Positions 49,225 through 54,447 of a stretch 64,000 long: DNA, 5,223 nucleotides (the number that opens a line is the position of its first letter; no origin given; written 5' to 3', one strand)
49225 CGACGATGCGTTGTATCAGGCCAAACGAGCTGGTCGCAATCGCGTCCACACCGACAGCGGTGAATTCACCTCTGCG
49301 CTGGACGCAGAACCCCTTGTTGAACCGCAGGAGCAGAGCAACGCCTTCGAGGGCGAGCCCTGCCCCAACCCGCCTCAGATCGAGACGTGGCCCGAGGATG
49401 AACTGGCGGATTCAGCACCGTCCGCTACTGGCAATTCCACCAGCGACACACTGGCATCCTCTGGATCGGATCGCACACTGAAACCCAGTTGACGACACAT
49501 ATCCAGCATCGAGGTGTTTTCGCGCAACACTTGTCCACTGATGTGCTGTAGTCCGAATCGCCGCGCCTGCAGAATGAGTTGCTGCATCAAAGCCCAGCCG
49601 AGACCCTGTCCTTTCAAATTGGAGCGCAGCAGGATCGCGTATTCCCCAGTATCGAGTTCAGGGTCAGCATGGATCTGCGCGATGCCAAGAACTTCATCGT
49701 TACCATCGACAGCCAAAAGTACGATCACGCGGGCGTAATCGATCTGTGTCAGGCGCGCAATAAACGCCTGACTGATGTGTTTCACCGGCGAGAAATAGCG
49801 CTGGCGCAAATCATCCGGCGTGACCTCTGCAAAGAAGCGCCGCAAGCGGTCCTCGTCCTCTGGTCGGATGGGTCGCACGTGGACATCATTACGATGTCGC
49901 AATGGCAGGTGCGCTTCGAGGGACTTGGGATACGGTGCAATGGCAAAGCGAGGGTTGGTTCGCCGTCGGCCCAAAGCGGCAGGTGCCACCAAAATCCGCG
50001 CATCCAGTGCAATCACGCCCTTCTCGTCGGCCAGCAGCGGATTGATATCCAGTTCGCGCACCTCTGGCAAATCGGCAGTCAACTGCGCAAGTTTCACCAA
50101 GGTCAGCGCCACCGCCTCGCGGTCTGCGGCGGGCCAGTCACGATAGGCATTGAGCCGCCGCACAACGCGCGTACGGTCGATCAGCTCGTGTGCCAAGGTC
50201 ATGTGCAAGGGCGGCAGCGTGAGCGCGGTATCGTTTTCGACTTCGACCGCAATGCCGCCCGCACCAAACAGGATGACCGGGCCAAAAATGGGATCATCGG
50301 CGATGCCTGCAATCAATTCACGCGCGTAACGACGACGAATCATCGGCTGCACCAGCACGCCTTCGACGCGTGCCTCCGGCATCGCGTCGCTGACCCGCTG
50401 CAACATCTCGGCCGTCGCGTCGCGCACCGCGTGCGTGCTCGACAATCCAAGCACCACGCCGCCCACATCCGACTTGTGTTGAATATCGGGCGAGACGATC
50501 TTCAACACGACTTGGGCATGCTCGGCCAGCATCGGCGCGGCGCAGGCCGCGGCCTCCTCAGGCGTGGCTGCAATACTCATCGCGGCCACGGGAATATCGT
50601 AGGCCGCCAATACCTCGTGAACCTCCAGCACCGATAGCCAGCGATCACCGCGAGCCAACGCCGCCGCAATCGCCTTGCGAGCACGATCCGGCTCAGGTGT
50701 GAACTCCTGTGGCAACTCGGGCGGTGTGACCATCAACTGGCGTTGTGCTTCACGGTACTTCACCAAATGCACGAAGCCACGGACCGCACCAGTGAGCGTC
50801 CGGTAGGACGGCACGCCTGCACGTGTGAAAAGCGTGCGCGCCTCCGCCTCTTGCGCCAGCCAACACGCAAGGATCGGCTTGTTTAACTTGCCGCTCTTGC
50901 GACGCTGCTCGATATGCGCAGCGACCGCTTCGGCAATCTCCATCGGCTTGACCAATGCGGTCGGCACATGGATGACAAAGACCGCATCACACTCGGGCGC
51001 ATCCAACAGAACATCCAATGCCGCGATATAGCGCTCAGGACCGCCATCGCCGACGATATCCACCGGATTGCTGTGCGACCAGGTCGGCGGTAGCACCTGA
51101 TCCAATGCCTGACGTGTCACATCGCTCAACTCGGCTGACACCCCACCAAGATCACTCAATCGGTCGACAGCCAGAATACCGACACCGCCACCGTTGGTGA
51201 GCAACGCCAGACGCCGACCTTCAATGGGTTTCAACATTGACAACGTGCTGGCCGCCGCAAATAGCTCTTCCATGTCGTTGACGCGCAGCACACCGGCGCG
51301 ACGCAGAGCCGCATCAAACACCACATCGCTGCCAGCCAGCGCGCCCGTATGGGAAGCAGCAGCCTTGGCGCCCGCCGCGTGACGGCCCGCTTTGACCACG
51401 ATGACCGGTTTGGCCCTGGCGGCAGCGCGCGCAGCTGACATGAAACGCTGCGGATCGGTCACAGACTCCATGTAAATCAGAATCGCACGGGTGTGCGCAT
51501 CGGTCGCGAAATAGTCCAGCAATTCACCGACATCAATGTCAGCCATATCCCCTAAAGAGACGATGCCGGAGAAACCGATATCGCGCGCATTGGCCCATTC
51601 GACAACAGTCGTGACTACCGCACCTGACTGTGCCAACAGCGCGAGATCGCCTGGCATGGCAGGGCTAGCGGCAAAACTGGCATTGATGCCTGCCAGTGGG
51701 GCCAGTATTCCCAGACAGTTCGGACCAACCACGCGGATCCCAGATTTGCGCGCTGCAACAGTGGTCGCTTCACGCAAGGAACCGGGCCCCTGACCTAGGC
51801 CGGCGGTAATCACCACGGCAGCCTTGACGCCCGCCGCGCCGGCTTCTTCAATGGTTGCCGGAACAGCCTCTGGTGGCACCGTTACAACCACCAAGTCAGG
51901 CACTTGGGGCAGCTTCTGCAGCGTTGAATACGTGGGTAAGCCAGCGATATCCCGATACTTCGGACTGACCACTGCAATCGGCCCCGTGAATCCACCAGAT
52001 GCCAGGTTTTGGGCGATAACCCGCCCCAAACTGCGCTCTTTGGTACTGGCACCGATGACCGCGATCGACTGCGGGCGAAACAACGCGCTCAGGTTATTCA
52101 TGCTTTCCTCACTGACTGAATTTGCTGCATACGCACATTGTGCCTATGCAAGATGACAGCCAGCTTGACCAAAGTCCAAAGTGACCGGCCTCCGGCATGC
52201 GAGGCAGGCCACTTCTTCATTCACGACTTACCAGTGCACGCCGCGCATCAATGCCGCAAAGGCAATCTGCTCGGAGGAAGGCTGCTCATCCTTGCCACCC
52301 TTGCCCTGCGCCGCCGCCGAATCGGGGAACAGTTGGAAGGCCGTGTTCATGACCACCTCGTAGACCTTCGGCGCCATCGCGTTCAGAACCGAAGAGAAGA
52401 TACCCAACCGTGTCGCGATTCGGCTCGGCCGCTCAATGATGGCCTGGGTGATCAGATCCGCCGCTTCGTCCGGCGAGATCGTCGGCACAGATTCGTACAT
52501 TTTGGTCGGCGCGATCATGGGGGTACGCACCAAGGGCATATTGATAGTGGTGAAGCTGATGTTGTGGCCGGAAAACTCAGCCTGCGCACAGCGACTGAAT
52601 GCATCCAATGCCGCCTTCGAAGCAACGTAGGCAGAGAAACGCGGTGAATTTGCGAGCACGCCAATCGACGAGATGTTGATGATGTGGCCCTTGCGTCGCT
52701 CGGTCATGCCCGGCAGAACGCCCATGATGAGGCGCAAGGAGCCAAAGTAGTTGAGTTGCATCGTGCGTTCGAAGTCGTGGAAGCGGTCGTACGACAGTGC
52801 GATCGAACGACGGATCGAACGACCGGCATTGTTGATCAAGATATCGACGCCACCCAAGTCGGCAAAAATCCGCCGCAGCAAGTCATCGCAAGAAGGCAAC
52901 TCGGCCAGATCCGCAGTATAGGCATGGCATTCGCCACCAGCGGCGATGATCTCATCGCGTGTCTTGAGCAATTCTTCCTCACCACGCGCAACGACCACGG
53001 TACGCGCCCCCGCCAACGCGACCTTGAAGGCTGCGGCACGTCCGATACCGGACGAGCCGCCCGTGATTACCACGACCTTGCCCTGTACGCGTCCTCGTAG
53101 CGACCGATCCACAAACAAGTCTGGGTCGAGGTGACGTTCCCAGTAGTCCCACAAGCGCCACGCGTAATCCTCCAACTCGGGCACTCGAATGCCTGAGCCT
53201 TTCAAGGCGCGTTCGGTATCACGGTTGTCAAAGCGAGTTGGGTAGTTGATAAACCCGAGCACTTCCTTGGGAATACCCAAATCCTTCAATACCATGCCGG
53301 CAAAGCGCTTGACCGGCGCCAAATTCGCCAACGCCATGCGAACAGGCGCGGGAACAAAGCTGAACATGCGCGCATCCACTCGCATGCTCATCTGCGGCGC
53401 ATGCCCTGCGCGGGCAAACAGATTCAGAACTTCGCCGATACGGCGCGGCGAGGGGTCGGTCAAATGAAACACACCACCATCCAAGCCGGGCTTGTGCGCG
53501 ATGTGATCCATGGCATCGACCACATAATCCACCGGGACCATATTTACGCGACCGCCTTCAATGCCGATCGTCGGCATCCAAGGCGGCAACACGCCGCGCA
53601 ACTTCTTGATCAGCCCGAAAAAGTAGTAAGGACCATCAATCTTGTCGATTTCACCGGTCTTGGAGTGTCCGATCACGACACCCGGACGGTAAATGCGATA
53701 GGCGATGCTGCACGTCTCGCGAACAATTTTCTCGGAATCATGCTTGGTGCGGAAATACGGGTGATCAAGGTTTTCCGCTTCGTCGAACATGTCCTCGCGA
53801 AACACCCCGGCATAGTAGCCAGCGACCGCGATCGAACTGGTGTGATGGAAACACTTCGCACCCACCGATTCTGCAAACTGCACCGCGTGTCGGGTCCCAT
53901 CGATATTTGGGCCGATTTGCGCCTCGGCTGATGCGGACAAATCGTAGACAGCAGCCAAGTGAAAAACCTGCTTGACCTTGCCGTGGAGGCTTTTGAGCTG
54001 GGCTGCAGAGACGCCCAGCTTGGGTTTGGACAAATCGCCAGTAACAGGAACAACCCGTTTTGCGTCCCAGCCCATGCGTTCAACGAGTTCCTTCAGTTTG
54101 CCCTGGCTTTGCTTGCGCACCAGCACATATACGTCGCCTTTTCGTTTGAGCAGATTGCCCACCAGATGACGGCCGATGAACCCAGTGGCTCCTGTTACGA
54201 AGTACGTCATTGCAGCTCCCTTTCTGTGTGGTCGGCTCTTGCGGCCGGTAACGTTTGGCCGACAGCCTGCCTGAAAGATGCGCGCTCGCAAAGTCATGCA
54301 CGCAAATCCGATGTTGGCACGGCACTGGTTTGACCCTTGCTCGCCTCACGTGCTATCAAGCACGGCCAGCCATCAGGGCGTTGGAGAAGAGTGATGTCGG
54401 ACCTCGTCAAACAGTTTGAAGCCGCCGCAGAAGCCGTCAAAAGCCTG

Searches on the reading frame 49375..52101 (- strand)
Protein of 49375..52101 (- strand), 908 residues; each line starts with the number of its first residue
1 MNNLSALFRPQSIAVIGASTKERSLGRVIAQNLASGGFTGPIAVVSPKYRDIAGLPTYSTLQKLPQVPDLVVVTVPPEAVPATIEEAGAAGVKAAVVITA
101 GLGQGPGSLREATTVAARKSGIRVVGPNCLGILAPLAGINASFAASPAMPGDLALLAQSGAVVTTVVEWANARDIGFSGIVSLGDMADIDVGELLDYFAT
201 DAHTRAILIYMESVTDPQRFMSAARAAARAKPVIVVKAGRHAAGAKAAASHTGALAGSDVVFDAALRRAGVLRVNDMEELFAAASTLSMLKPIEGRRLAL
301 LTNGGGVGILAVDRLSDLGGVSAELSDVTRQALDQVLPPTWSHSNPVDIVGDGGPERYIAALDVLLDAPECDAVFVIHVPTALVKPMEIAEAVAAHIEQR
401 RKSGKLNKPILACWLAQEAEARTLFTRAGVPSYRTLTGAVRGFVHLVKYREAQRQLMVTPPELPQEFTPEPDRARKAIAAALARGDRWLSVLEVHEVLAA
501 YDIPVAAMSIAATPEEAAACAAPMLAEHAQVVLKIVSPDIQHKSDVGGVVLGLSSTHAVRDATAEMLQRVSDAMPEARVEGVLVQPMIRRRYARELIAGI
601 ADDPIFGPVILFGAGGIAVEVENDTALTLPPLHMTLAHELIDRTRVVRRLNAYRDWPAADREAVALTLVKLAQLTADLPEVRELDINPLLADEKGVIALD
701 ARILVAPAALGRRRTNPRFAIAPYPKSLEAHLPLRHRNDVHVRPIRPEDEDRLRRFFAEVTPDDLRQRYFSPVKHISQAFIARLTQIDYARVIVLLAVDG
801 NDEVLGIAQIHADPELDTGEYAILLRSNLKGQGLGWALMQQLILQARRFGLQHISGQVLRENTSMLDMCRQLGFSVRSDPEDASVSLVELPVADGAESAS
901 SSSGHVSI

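Call 18: search_protein_families(library=ncbifam, proteins=[window:49375-52101:-], max_evalue=1e-20)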
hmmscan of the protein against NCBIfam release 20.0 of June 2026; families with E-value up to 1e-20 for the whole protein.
window:49375-52101:- (908 aa): 4 families
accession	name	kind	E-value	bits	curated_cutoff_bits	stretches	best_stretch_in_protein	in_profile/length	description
TIGR02717.1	AcCoA-syn-alpha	equivalog_domain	3.5e-138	461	567.15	1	4-449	1-446/447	acetate--CoA ligase alpha subunit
NF045493.1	HydDutCoALig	equivalog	1.8e-137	459.9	1300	1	5-703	4-696/698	4-hydroxybutyrate--CoA ligase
NF045494.1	AcCoALig_Archglob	equivalog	1.5e-116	390.4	1200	2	2-450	216-663/665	acetate--CoA ligase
NF045492.1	HydPropCoALig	equivalog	2.7e-104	350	1300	2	4-437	248-684/700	3-hydroxypropionate--CoA ligase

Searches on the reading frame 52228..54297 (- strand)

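Call 18: search_protein_families(library=ncbifam, proteins=[window:52228-54297:-], max_evalue=1e-20)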
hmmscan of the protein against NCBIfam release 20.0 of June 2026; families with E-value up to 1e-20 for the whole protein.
window:52228-54297:- (689 aa): 112 families (the best 25 are shown)
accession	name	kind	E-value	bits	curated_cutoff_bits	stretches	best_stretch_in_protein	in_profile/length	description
NF005539.0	PRK07201.1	equivalog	9.9e-300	996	549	1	30-689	1-657/657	SDR family oxidoreductase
NF004521.0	PRK05866.1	equivalog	1.8e-97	326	368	1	403-652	37-287/294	SDR family oxidoreductase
NF004825.0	PRK06181.1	equivalog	2e-43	148.6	215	1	404-653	4-262/268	SDR family oxidoreductase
NF005495.0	PRK07109.1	subfamily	2.8e-42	145.2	264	1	403-651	5-260/334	SDR family oxidoreductase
NF005672.0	PRK07454.1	equivalog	2.6e-41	141.4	234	1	407-617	7-218/241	SDR family oxidoreductase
TIGR01746.1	Thioester-redct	subfamily_domain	7.7e-41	140.5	213.35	1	33-300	3-283/371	thioester reductase domain-containing protein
NF005878.0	PRK07825.1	subfamily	1.2e-39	136.4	287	1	402-650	5-249/278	short chain dehydrogenase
NF005559.1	PRK07231.1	subfamily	5.1e-38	131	215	1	403-597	1-193/249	glucose 1-dehydrogenase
NF005806.0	PRK07666.1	equivalog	8.3e-38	130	286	1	403-619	4-220/239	3-ketoacyl-ACP reductase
NF004514.1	PRK05855.1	equivalog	1.2e-37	129.8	455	1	400-601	307-507/578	SDR family oxidoreductase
NF004526.0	PRK05872.1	subfamily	1.6e-37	129.2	276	1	402-674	6-290/297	short-chain dehydrogenase/reductase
TIGR01963.1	PHB_DH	subfamily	2.7e-36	125.1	307.05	1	407-596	2-189/255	3-hydroxybutyrate dehydrogenase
NF004791.0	PRK06138.1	equivalog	9.3e-36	123.4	312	1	403-597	2-193/252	SDR family oxidoreductase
NF009466.0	PRK12826.1-2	subfamily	2.8e-35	122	222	1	407-598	4-195/248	3-oxoacyl-ACP reductase FabG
NF004824.0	PRK06180.1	subfamily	3.5e-35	121.5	298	1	406-594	4-187/279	oxidoreductase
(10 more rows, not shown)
